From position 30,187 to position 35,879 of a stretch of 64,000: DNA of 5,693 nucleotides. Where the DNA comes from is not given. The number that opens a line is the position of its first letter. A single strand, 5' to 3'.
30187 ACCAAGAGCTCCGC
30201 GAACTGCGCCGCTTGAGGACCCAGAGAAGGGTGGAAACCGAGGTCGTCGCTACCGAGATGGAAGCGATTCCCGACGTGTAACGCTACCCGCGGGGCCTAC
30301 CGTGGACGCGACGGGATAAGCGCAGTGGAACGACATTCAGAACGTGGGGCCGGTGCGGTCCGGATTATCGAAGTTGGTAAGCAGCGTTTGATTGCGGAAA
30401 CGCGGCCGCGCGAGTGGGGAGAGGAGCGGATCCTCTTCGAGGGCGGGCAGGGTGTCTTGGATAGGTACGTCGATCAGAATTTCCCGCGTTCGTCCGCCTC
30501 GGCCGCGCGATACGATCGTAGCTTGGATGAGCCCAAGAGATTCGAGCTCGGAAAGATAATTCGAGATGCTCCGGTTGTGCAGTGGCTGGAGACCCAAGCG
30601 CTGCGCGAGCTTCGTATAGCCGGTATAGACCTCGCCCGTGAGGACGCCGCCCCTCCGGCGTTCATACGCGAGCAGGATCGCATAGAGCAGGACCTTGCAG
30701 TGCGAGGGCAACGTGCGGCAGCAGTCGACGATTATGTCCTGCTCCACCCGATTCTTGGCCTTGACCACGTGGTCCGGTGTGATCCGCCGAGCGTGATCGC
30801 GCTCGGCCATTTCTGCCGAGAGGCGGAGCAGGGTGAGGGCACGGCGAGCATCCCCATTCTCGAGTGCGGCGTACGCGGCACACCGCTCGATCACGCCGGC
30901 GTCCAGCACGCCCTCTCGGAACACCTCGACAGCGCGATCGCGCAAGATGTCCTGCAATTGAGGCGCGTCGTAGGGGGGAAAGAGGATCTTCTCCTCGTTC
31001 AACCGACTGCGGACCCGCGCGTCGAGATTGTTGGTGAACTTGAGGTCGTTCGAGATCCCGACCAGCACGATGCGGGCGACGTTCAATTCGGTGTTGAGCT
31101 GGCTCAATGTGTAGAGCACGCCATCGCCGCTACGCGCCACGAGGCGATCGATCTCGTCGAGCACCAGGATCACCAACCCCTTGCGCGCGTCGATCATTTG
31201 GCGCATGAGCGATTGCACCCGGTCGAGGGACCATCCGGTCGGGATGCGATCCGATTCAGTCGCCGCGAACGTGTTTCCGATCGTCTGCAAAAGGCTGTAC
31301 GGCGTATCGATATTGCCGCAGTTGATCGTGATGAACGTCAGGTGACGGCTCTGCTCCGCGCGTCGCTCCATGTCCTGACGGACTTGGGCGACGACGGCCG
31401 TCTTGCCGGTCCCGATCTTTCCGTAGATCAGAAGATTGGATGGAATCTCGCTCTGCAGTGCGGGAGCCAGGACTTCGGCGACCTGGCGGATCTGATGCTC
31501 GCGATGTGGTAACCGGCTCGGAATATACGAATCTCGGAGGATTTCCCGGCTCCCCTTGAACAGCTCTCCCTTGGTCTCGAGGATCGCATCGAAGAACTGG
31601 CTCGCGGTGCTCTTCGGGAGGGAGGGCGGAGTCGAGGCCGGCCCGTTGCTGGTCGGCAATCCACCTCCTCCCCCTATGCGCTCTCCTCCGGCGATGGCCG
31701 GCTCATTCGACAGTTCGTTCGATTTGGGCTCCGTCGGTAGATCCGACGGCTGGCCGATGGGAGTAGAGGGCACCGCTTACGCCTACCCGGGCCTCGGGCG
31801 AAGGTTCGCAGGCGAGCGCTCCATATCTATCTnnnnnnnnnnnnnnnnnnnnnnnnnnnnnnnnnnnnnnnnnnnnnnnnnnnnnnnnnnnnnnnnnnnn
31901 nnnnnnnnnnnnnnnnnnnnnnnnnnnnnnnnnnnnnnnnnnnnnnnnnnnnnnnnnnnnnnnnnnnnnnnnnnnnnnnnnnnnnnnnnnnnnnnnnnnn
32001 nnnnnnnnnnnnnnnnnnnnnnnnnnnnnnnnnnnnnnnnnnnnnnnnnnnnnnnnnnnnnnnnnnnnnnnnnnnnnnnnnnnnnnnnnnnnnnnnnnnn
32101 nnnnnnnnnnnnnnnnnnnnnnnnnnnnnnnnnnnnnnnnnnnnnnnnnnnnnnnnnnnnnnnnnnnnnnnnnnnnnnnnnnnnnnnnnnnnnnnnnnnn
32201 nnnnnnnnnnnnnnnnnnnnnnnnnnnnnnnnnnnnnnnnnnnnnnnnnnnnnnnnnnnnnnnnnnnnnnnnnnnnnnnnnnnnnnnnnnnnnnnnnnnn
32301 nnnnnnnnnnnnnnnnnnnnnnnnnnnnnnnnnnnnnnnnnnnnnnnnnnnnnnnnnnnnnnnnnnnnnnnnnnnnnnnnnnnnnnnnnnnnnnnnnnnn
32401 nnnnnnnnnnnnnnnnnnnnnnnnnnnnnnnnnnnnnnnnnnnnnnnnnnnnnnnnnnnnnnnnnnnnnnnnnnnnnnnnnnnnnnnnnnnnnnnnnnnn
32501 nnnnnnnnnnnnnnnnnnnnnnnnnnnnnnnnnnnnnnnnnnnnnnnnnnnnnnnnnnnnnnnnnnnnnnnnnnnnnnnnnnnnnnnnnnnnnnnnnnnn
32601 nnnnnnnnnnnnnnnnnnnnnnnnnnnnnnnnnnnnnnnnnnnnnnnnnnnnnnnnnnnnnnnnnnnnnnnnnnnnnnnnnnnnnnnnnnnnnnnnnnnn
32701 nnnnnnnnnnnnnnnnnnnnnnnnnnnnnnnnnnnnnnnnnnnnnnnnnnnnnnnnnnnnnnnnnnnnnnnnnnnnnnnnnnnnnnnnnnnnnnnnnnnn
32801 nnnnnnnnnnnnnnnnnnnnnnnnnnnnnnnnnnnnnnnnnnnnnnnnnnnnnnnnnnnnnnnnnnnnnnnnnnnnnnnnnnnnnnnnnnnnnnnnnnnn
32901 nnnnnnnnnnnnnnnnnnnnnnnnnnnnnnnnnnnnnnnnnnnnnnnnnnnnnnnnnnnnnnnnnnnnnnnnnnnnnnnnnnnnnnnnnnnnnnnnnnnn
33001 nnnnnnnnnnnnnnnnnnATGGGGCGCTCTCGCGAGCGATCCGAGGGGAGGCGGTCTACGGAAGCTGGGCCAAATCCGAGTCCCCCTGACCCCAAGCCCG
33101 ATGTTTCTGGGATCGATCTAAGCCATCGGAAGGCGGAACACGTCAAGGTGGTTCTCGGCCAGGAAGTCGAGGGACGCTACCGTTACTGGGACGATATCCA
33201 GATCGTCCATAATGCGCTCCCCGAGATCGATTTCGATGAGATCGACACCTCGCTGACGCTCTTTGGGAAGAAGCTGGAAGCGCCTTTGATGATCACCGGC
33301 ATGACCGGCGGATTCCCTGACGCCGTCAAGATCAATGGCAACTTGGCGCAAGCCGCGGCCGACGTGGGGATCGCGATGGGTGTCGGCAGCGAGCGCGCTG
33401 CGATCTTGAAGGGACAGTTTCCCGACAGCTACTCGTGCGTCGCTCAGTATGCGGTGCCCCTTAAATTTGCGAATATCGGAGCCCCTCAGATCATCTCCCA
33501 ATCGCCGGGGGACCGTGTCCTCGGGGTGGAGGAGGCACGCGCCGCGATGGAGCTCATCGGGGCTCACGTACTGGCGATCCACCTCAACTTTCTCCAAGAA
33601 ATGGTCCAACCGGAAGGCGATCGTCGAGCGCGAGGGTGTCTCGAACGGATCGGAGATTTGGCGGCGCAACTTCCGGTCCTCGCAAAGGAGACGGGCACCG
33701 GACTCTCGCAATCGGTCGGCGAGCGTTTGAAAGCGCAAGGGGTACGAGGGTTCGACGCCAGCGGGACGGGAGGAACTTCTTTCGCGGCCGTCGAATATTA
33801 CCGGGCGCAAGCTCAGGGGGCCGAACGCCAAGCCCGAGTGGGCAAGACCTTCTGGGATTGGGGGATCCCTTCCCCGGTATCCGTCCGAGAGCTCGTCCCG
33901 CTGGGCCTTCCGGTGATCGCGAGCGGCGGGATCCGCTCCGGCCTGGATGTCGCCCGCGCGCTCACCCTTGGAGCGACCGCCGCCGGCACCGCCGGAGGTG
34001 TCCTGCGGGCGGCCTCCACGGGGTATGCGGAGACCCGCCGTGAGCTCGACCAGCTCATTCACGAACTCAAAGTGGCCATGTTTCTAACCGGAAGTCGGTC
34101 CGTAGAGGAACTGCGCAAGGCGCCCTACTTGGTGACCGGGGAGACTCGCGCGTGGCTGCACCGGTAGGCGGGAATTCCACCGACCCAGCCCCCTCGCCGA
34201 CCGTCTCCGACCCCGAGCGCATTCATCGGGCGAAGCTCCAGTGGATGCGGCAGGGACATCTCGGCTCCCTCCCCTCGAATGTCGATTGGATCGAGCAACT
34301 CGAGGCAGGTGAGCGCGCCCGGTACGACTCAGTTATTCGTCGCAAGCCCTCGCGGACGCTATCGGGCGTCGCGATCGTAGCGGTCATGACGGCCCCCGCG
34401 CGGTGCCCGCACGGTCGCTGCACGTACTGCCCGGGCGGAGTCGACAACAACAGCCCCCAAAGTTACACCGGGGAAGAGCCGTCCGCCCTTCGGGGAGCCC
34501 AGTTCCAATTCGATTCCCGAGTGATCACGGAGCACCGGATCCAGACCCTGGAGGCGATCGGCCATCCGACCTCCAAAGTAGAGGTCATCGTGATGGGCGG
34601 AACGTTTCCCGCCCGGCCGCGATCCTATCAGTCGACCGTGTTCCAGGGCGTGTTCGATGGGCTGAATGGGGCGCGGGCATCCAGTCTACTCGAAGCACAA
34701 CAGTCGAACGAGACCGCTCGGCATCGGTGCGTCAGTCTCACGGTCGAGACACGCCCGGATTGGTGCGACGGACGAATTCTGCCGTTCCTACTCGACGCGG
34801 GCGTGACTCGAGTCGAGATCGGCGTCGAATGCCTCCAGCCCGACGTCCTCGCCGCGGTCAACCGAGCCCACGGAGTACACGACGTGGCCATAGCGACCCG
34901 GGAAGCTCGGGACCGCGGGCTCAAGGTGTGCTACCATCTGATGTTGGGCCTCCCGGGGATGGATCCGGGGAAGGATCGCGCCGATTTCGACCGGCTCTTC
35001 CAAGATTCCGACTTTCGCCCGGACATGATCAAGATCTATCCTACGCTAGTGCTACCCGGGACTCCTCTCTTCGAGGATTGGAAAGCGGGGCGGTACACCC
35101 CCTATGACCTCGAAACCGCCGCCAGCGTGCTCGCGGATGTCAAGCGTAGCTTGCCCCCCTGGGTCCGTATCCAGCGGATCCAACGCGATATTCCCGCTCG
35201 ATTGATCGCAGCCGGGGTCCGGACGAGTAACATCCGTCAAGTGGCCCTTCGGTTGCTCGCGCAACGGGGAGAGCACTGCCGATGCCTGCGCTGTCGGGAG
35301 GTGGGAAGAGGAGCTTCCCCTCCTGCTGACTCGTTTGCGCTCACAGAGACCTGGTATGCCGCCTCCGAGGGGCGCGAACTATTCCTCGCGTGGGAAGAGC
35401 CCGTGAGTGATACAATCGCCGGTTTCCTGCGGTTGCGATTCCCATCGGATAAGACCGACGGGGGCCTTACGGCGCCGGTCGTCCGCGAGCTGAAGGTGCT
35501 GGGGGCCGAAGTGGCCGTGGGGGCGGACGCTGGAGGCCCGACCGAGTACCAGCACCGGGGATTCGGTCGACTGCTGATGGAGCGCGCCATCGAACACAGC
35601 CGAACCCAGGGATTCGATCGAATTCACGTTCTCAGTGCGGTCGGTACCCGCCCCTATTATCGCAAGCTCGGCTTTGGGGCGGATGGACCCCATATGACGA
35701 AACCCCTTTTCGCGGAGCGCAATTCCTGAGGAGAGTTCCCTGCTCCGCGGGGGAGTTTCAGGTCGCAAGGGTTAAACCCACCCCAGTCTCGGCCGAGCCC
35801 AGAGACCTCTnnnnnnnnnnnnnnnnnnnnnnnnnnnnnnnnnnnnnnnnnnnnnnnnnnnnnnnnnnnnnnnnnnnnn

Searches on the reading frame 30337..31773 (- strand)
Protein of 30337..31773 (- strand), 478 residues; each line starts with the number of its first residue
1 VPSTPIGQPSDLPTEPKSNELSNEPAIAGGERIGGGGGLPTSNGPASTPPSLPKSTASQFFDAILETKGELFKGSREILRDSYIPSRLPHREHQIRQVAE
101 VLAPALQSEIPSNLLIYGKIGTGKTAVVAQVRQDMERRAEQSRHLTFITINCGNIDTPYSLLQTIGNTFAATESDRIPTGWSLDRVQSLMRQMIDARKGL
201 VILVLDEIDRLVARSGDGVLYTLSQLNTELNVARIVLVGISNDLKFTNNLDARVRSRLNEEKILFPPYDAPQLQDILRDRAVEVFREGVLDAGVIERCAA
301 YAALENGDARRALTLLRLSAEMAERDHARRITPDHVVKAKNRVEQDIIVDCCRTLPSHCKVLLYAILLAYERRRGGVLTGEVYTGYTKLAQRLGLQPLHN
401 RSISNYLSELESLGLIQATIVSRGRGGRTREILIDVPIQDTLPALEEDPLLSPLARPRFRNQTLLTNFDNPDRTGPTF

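Call 69: search_protein_families(library=pfam, proteins=[window:30337-31773:-], max_evalue=0.0001)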
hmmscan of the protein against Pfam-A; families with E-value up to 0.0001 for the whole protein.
window:30337-31773:- (478 aa): 10 families
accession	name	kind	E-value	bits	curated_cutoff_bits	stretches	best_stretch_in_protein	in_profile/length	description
PF09079.17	Cdc6_C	-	1.3e-23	83.2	25.1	1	351-442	2-94/96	CDC6, C terminal winged helix domain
PF22703.2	Cdc6_lid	-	8.8e-22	77.2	27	1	274-340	1-67/68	Cdc6 AAA+ ATPase-type lid domain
PF13191.12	AAA_16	-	1.9e-13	51.7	32.6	1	87-227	1-159/167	AAA ATPase domain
PF13401.12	AAA_22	-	1.6e-12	48.3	27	1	113-240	7-123/130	AAA domain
PF00004.35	AAA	-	3e-10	41.1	21.2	1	114-260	1-125/131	ATPase family associated with various cellular activities (AAA)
PF05621.17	TniB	-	1.9e-07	31.1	22.4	1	104-262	28-183/189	Bacterial TniB protein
PF22606.2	Cdc6-ORC-like_ATPase_lid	-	2.3e-06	27.8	27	1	268-324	1-57/60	Cdc6/ORC-like, ATPase lid domain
PF00158.32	Sigma54_activat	-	3e-05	24.2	20.2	1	92-163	5-67/168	Sigma-54 interaction domain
PF05729.18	NACHT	-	6.9e-05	23.2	26.7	0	114-217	3-99/167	NACHT domain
PF01637.24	ATPase_2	-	7.6e-05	23.1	33.2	0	91-224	4-136/225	ATPase domain predominantly from Archaea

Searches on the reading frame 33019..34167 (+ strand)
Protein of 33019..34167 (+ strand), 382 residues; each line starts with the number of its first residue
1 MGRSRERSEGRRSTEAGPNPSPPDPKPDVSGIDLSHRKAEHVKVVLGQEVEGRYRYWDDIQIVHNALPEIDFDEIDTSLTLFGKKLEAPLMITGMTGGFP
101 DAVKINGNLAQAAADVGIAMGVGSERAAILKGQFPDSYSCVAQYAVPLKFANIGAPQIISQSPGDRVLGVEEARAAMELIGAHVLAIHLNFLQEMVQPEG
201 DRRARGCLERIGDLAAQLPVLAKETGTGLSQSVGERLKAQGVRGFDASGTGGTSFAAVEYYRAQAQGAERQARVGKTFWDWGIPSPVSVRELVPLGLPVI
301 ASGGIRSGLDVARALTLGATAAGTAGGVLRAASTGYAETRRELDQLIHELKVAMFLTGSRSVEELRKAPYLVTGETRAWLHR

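Call 69: search_protein_families(library=pfam, proteins=[window:33019-34167:+], max_evalue=0.0001)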
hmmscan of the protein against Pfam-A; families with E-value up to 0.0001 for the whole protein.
window:33019-34167:+ (382 aa): 2 families
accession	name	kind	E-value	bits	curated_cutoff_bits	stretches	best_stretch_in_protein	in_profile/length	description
PF01070.24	FMN_dh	-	8.2e-20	71.6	24.9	2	289-367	266-345/350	FMN-dependent dehydrogenase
PF00478.31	IMPDH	-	8.4e-05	22.2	25.6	0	295-321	206-232/345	IMP dehydrogenase / GMP reductase domain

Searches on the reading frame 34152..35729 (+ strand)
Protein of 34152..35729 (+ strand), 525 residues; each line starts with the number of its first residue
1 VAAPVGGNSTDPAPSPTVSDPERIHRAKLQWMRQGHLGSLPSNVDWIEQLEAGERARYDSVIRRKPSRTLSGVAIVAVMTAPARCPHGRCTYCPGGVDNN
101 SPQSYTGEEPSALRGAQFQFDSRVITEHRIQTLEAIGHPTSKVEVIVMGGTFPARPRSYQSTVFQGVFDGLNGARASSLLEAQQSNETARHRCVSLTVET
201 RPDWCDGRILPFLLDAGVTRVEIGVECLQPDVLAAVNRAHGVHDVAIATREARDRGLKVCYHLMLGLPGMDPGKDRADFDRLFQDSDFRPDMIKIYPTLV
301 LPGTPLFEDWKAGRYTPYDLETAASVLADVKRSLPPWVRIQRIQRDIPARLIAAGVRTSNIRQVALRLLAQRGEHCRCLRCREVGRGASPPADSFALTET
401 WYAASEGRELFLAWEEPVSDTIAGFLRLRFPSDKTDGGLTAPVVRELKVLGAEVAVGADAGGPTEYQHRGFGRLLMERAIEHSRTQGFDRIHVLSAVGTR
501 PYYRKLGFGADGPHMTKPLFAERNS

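Call 69: search_protein_families(library=pfam, proteins=[window:34152-35729:+], max_evalue=0.0001)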
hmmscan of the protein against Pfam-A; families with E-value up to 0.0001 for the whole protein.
window:34152-35729:+ (525 aa): 5 families
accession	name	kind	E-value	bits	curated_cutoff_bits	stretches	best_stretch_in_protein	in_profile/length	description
PF16199.10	Radical_SAM_C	-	1.3e-23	83.4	31.9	1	290-364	1-76/85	Radical_SAM C-terminal domain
PF04055.27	Radical_SAM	-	5.4e-14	53.1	29.5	1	84-271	6-155/166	Radical SAM superfamily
PF00583.31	Acetyltransf_1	-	1.2e-07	32.5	20.7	1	399-508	24-116/116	Acetyltransferase (GNAT) family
PF13508.13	Acetyltransf_7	-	5e-06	27.2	27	1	411-508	6-82/84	Acetyltransferase (GNAT) domain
PF13673.13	Acetyltransf_10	-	7.4e-06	26.4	23.6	1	465-515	62-114/128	Acetyltransferase (GNAT) domain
